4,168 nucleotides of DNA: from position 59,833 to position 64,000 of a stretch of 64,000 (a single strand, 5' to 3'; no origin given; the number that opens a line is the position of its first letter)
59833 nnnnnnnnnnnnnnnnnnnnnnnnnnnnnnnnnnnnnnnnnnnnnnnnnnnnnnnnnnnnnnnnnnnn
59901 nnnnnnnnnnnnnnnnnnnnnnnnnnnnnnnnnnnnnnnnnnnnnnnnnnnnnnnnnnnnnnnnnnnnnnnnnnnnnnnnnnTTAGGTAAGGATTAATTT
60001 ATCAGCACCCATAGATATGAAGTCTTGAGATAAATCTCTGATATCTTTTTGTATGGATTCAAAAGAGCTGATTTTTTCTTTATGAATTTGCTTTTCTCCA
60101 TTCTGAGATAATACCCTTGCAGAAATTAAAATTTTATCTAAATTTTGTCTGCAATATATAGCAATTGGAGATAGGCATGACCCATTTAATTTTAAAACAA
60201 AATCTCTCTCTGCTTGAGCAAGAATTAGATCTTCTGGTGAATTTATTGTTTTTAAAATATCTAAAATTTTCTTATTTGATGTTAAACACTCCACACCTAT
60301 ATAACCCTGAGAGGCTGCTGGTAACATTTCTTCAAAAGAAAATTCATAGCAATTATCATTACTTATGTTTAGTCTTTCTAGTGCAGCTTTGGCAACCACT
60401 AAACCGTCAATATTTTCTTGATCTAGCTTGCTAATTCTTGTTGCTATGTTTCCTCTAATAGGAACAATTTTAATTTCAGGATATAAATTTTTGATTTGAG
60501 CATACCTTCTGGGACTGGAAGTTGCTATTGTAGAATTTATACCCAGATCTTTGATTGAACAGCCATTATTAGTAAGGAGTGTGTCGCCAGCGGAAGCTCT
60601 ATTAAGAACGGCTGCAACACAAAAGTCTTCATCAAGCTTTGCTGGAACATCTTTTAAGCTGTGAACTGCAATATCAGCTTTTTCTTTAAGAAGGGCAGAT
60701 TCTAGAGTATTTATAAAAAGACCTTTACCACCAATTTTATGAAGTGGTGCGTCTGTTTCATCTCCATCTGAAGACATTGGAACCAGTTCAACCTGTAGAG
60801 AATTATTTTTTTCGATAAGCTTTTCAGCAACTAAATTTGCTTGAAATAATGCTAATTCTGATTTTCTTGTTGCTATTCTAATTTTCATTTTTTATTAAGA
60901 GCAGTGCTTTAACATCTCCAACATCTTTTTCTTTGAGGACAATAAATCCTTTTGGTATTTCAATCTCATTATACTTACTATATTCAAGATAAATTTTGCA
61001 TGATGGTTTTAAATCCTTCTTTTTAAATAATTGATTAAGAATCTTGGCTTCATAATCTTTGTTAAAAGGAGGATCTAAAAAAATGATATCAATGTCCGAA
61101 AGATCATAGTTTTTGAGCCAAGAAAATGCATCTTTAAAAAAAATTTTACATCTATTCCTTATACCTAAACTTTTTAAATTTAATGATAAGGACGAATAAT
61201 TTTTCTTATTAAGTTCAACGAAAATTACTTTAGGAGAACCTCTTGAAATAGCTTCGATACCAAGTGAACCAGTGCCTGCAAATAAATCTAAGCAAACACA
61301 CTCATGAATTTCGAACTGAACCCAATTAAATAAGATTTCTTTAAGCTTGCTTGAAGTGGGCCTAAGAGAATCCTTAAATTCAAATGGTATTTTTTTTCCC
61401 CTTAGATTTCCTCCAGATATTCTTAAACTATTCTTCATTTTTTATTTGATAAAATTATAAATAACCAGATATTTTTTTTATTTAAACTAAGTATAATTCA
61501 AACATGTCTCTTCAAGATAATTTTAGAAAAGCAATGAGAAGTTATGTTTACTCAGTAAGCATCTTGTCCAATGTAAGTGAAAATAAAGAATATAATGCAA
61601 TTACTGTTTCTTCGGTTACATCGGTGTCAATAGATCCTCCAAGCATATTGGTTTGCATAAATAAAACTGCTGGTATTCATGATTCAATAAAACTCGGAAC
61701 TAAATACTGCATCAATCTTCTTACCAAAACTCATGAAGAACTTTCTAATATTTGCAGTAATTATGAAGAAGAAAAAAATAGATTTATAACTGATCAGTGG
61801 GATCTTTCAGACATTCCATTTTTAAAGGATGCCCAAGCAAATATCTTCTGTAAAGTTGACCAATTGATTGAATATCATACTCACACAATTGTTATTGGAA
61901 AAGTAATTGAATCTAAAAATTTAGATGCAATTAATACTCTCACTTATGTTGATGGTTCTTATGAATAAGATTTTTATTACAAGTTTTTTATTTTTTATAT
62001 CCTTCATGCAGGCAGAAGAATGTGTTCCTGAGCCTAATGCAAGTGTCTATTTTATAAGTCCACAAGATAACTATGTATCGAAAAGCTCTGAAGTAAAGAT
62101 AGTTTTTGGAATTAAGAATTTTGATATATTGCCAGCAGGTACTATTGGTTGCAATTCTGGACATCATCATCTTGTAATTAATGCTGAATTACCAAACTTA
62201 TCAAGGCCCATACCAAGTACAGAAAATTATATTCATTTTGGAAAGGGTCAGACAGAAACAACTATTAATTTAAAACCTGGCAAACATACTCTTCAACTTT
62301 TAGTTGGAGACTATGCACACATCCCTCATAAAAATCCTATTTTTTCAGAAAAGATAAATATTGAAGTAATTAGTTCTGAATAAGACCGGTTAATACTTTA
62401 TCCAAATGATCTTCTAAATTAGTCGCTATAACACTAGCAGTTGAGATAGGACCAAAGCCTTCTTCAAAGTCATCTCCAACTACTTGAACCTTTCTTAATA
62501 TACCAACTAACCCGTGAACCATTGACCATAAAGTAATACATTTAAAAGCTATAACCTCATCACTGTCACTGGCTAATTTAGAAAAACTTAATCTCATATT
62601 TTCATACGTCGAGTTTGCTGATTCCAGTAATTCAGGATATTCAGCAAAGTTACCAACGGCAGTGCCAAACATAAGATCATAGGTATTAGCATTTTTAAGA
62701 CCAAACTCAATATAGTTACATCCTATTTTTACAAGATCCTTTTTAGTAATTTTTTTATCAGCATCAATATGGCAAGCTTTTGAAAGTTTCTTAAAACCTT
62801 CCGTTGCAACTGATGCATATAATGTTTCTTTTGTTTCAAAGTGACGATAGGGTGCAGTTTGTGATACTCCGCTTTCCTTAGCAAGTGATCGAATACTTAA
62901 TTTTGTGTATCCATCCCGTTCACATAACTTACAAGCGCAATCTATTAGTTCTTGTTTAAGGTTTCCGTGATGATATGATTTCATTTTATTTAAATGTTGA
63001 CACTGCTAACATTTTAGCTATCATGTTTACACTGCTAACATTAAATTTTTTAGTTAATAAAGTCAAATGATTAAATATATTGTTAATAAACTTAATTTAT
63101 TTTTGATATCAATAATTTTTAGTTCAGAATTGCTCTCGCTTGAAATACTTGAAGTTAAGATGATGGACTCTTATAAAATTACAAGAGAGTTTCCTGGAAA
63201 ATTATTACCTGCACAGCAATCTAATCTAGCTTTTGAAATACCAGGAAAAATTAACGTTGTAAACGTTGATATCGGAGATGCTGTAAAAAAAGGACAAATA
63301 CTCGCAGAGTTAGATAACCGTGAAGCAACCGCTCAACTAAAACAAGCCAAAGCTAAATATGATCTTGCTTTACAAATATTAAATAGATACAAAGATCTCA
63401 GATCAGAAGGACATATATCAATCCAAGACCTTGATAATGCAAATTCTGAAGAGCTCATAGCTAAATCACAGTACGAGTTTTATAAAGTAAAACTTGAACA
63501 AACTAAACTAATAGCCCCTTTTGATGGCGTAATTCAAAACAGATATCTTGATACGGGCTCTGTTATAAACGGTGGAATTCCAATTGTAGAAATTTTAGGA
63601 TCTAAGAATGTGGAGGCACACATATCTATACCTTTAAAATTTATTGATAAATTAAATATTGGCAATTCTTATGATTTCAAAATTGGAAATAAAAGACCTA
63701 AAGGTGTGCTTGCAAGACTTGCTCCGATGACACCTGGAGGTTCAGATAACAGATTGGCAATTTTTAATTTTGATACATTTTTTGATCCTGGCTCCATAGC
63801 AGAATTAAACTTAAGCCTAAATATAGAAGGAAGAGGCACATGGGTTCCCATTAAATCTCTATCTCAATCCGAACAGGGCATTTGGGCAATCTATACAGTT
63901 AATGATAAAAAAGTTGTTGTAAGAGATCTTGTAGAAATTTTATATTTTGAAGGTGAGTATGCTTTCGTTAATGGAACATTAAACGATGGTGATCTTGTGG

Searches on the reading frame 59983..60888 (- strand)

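Call 14: search_protein_families(library=pfam, proteins=[window:59983-60888:-], max_evalue=0.0001)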
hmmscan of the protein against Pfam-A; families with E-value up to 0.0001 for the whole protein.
window:59983-60888:- (301 aa): 2 families
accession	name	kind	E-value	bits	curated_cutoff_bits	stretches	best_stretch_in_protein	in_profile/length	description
PF01379.25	Porphobil_deam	-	2.5e-69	233.4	22.1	1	3-209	1-206/207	Porphobilinogen deaminase, dipyromethane cofactor binding domain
PF03900.20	Porphobil_deamC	-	5.3e-07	30.3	26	1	223-272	3-52/74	Porphobilinogen deaminase, C-terminal domain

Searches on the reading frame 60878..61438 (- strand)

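Call 14: search_protein_families(library=pfam, proteins=[window:60878-61438:-], max_evalue=0.0001)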
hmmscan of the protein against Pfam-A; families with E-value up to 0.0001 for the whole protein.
window:60878-61438:- (186 aa): 3 families
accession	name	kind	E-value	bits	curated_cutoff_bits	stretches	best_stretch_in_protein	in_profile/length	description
PF03602.21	Cons_hypoth95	-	1.6e-46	158.7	24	1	5-179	1-179/182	Conserved hypothetical protein 95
PF05175.20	MTS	-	3e-06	27.4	23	1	46-140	32-125/170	Methyltransferase small domain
PF09445.16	Methyltransf_15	-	1.5e-05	25.1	22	1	48-125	3-81/165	RNA cap guanine-N2 methyltransferase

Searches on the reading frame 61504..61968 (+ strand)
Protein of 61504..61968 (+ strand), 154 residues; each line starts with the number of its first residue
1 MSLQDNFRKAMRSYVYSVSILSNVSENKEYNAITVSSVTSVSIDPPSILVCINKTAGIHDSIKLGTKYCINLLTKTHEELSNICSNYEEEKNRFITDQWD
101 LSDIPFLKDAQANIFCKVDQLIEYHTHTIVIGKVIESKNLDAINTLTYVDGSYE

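Call 14: search_protein_families(library=pfam, proteins=[window:61504-61968:+], max_evalue=0.0001)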
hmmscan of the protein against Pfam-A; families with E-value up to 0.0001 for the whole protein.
window:61504-61968:+ (154 aa): 1 family
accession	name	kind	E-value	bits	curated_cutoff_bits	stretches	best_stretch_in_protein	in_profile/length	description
PF01613.24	Flavin_Reduct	-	6.7e-31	107.9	27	1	11-153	1-149/153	Flavin reductase like domain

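Call 31: find_encoding_contigs(protein=window:61504-61968:+, flank=10000, max_places=2)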
Protein window:61504-61968:+ (154 aa): 23 contigs read that carry it; 2 places shown.
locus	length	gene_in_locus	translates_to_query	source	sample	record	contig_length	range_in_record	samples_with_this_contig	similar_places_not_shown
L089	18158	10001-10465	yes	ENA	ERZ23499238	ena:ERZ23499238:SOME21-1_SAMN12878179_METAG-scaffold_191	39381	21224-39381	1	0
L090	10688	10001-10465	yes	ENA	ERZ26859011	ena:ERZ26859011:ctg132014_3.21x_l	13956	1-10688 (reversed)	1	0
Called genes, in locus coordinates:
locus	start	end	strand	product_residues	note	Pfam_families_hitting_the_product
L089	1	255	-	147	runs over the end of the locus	PF01220:DHquinase_II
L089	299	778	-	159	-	PF11412:DsbD_N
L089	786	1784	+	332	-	PF10340:Say1_Mug180, PF20434:BD-FAE, PF07859:Abhydrolase_3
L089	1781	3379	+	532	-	PF03193:RsgA_GTPase (faint), PF13191:AAA_16 (faint), PF13476:AAA_23 (faint), PF13555:AAA_29 (faint), PF00005:ABC_tran, PF02463:SMC_N (weak), PF00005:ABC_tran, PF02463:SMC_N, +4 more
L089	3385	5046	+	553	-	PF00920:ILVD_EDD_N, PF24877:ILV_EDD_C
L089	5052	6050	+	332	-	PF00490:ALAD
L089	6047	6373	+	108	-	PF00085:Thioredoxin, PF14595:Thioredoxin_9, PF13098:Thioredoxin_2, PF13905:Thioredoxin_8 (faint), PF13192:Thioredoxin_3 (weak)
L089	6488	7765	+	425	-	PF07498:Rho_N, PF07497:Rho_RNA_bind, PF00006:ATP-synt_ab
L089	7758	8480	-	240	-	PF02602:HEM4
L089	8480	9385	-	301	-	PF01379:Porphobil_deam, PF03900:Porphobil_deamC (weak)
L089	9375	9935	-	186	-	PF03602:Cons_hypoth95, PF05175:MTS (weak), PF09445:Methyltransf_15 (weak)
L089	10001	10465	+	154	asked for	PF01613:Flavin_Reduct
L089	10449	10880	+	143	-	PF14347:DUF4399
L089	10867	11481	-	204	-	PF00440:TetR_N, PF13305:TetR_C_33 (weak)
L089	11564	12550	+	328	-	PF25917:BSH_RND (weak), PF25973:BSH_CzcB, PF25876:HH_MFP_RND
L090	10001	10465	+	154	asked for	PF01613:Flavin_Reduct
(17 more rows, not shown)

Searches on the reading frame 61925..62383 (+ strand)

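Call 14: search_protein_families(library=pfam, proteins=[window:61925-62383:+], max_evalue=0.0001)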
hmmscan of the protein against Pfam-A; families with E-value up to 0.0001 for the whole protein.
window:61925-62383:+ (152 aa): 1 family
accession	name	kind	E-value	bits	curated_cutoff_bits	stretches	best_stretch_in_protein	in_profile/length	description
PF14347.11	DUF4399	-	1e-32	112.8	28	1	59-148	1-90/91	Domain of unknown function (DUF4399)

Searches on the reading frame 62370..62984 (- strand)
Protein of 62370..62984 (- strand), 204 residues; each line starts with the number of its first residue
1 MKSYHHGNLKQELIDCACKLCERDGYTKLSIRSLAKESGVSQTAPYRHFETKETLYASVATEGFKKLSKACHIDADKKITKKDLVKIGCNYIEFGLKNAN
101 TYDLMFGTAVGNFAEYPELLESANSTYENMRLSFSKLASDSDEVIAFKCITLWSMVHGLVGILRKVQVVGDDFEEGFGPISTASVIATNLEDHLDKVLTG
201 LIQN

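Call 14: search_protein_families(library=pfam, proteins=[window:62370-62984:-], max_evalue=0.0001)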
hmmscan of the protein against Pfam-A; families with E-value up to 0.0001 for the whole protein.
window:62370-62984:- (204 aa): 2 families
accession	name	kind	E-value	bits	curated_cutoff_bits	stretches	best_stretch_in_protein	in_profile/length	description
PF00440.29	TetR_N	-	2e-09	37.5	24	1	13-58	1-46/47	Bacterial regulatory proteins, tetR family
PF13305.11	TetR_C_33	-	3.1e-06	28.2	26.8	1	85-164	2-82/103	Tetracyclin repressor-like, C-terminal domain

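Call 30: find_encoding_contigs(protein=window:62370-62984:-, flank=8000, max_places=2)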
Protein window:62370-62984:- (204 aa): no gene with exactly this product is on record in the collection.

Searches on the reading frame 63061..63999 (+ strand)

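Call 16: search_protein_families(library=pfam, proteins=[window:63061-63999:+], max_evalue=0.01)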
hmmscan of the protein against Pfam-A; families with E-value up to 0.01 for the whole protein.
window:63061-63999:+ (313 aa): 4 families
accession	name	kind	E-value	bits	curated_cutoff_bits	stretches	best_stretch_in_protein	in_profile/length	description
PF13437.12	HlyD_3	-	4.2e-11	44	22.2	1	150-230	2-84/106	HlyD family secretion protein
PF16576.10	HlyD_D23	-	3.4e-08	33.5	30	1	53-208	19-169/214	Barrel-sandwich domain of CusB or HlyD membrane-fusion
PF13533.13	Biotin_lipoyl_2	-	2.5e-06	27.6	29.8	1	55-85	2-32/32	Biotin-lipoyl like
PF00364.28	Biotin_lipoyl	-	0.0019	18.4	22.1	0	66-85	18-37/73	Biotin-requiring enzyme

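Call 29: search_protein_families(library=ncbifam, proteins=[window:63061-63999:+], max_evalue=0.001)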
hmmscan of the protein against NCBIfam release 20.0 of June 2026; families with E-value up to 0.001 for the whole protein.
window:63061-63999:+ (313 aa): 18 families
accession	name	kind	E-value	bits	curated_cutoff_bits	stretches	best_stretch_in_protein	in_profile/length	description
TIGR01730.1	RND_mfp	subfamily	5.1e-45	153.8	94.9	1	40-313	13-305/322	efflux RND transporter periplasmic adaptor subunit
TIGR00999.1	8a0102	subfamily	1e-16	60.9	319.3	1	72-311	1-260/271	CzcB/NccB family metal efflux transporter periplasmic adaptor subunit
NF002939.0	PRK03598.1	equivalog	4.5e-16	58.9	393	2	53-101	44-92/332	secretion protein HlyD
TIGR00998.1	8a0101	subfamily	9.6e-15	54.3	390.8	2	50-99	39-88/334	EmrA/EmrK family multidrug efflux transporter periplasmic adaptor subunit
TIGR01843.1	type_I_hlyD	subfamily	5.2e-11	42.2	208.65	1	62-143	52-137/422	HlyD family type I secretion periplasmic adaptor subunit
NF007785.0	PRK10476.1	equivalog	3.1e-10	39.4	376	2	89-131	119-161/347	multidrug transporter subunit MdtN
NF008589.1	PRK11556.1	equivalog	1.5e-08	34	391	1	58-191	89-238/392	MdtA/MuxA family multidrug efflux RND transporter periplasmic adaptor subunit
NF033834.1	RND_adapt_MexA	exception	2.2e-08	33.6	750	1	43-172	53-182/373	multidrug efflux RND transporter periplasmic adaptor subunit MexA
NF008606.0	PRK11578.1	equivalog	2.8e-08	33.3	342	1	46-149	54-171/371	macrolide transporter subunit MacA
NF011715.0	PRK15136.1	equivalog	3.8e-08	32.4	563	1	55-99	63-107/390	multidrug efflux MFS transporter periplasmic adaptor subunit EmrA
NF007132.1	PRK09578.1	equivalog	1.3e-07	30.8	512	1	37-151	49-170/396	MexX/AxyX family multidrug efflux RND transporter periplasmic adaptor subunit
NF045904.1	RND-peri-MexE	equivalog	2.4e-06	26.7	714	1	43-172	53-196/390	multidrug efflux RND transporter periplasmic adaptor subunit MexE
TIGR02971.1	heterocyst_DevB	subfamily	3.3e-06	26.7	129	1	64-103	27-67/327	ABC exporter membrane fusion protein, DevB family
TIGR03794.1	NHLM_micro_HlyD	equivalog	3.7e-06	26.1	156.2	1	61-100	66-105/421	NHLP bacteriocin system secretion protein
NF007850.1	PRK10559.1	equivalog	5.2e-05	22.5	400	1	56-178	43-178/303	p-hydroxybenzoic acid efflux pump subunit AaeA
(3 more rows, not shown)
